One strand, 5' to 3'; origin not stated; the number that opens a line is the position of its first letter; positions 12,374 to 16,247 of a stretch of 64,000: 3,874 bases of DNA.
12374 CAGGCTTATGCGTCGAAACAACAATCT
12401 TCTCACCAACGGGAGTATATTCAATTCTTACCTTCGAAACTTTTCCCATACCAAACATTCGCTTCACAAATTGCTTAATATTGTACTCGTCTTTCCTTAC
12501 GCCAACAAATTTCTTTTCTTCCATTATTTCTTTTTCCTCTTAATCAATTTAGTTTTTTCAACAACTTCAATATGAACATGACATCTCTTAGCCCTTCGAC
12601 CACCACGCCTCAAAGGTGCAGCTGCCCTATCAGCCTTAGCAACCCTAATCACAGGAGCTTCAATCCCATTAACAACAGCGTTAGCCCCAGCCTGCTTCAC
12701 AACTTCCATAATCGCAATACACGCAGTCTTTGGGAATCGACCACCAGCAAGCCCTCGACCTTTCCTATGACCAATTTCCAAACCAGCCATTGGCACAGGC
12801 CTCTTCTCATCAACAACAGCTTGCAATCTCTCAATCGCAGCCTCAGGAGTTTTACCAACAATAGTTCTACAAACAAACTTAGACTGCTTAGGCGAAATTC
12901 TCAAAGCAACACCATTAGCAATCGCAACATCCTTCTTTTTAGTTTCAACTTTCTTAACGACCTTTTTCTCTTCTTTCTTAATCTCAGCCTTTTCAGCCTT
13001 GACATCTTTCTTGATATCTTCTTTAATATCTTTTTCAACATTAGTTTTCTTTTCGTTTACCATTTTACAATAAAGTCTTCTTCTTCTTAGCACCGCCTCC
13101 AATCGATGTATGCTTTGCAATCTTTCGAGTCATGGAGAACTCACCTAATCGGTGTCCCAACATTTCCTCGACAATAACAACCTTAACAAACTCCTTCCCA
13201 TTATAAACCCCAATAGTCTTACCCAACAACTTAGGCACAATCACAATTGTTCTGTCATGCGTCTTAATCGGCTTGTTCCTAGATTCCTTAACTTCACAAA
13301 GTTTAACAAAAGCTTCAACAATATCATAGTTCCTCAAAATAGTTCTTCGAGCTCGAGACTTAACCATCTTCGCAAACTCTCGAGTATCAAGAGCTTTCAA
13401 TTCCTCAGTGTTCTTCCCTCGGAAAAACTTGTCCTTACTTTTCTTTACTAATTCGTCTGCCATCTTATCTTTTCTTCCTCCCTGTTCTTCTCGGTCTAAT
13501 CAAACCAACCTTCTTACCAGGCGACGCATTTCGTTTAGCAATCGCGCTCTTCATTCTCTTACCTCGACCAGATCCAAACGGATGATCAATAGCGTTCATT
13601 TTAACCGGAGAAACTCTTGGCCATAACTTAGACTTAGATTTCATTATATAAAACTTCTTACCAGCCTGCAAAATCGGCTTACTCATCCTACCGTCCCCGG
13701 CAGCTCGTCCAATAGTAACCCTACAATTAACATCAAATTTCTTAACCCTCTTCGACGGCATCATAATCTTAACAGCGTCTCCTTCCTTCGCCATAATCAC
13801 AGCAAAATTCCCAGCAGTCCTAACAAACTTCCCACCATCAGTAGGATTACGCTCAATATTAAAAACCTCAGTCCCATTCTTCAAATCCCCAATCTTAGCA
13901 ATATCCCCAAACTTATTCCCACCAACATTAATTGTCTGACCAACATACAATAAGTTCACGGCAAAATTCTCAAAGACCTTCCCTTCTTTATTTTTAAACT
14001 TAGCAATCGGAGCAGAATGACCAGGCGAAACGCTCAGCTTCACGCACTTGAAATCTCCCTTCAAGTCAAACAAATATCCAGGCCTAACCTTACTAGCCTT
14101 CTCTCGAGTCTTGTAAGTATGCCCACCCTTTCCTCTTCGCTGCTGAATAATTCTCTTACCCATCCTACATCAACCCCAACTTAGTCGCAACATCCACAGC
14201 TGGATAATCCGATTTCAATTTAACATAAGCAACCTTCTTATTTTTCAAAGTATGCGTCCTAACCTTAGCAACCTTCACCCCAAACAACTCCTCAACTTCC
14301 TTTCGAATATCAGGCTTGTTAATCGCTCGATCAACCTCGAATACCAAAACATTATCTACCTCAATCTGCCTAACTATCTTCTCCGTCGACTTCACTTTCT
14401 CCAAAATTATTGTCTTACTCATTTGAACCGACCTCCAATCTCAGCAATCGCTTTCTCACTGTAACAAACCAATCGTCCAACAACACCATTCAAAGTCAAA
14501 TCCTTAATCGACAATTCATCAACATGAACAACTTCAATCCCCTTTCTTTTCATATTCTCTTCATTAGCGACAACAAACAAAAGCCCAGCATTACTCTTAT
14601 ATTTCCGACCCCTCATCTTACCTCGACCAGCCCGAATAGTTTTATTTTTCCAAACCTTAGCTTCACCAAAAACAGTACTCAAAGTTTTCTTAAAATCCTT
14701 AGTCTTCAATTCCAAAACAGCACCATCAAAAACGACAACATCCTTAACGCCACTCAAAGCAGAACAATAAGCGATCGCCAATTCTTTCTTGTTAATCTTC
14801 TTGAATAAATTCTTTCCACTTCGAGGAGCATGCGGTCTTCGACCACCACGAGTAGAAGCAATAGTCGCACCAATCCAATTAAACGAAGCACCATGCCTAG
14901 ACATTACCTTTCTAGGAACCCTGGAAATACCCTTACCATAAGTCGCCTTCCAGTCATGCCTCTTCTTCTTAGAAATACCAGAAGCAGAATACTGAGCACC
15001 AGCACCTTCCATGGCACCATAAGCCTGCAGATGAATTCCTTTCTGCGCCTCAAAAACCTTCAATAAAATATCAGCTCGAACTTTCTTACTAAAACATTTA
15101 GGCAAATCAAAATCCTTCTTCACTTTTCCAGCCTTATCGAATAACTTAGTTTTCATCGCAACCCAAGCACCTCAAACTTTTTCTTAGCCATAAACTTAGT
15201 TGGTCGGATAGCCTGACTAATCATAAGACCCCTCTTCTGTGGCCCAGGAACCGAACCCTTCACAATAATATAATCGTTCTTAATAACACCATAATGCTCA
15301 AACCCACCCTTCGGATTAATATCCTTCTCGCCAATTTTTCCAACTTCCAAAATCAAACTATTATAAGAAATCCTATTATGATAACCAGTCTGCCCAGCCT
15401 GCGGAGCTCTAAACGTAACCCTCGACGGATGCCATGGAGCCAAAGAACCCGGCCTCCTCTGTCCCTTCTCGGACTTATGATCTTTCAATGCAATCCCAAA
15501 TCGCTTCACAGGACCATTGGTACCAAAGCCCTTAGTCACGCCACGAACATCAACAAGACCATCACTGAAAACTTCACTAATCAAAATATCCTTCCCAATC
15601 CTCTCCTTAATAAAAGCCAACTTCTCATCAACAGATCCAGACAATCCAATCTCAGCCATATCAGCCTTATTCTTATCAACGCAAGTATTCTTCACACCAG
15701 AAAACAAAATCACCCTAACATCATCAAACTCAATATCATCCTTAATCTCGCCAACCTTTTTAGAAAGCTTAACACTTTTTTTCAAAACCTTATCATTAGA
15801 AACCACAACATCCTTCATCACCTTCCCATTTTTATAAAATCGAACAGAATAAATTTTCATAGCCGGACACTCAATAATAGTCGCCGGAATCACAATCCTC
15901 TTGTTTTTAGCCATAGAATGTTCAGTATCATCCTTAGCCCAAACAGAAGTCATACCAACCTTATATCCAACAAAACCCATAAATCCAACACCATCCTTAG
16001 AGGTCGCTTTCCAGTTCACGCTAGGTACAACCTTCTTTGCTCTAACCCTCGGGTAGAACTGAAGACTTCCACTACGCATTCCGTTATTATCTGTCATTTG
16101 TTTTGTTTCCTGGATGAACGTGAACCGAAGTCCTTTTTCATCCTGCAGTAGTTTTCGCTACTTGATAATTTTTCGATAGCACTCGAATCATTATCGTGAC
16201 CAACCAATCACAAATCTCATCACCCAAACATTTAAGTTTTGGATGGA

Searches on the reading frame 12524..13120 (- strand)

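Call 34: search_protein_families(library=pfam, proteins=[window:12524-13120:-], max_evalue=0.001)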
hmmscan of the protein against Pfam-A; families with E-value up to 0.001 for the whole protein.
window:12524-13120:- (198 aa): 1 family
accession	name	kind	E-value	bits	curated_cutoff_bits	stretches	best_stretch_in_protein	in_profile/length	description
PF00237.24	Ribosomal_L22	-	4.8e-06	27.1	28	1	72-166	5-75/104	Ribosomal protein L22p/L17e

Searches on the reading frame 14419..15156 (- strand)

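Call 34: search_protein_families(library=pfam, proteins=[window:14419-15156:-], max_evalue=0.001)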
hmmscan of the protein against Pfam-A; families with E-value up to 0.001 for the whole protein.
window:14419-15156:- (245 aa): 1 family
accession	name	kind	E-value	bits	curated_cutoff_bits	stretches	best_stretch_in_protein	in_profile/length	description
PF00573.27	Ribosomal_L4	-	1.9e-16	60.7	25.8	1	18-241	3-188/190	Ribosomal protein L4/L1 family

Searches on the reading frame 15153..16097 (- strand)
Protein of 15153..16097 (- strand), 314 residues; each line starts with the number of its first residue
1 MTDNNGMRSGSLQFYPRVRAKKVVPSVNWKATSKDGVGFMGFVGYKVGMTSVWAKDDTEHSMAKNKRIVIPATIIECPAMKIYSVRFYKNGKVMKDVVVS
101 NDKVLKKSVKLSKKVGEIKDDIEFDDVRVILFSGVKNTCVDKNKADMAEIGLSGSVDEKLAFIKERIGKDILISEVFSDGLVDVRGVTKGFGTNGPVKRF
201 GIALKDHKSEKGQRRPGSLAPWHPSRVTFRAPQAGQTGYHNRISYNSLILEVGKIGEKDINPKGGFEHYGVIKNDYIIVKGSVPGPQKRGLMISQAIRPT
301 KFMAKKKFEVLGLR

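Call 33: search_protein_families(library=pfam, proteins=[window:15153-16097:-], max_evalue=0.001)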
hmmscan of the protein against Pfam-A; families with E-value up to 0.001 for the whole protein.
window:15153-16097:- (314 aa): 1 family
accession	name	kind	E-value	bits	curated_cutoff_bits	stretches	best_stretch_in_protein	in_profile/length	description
PF00297.29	Ribosomal_L3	-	3.3e-61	207.8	22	2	108-301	143-349/369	Ribosomal protein L3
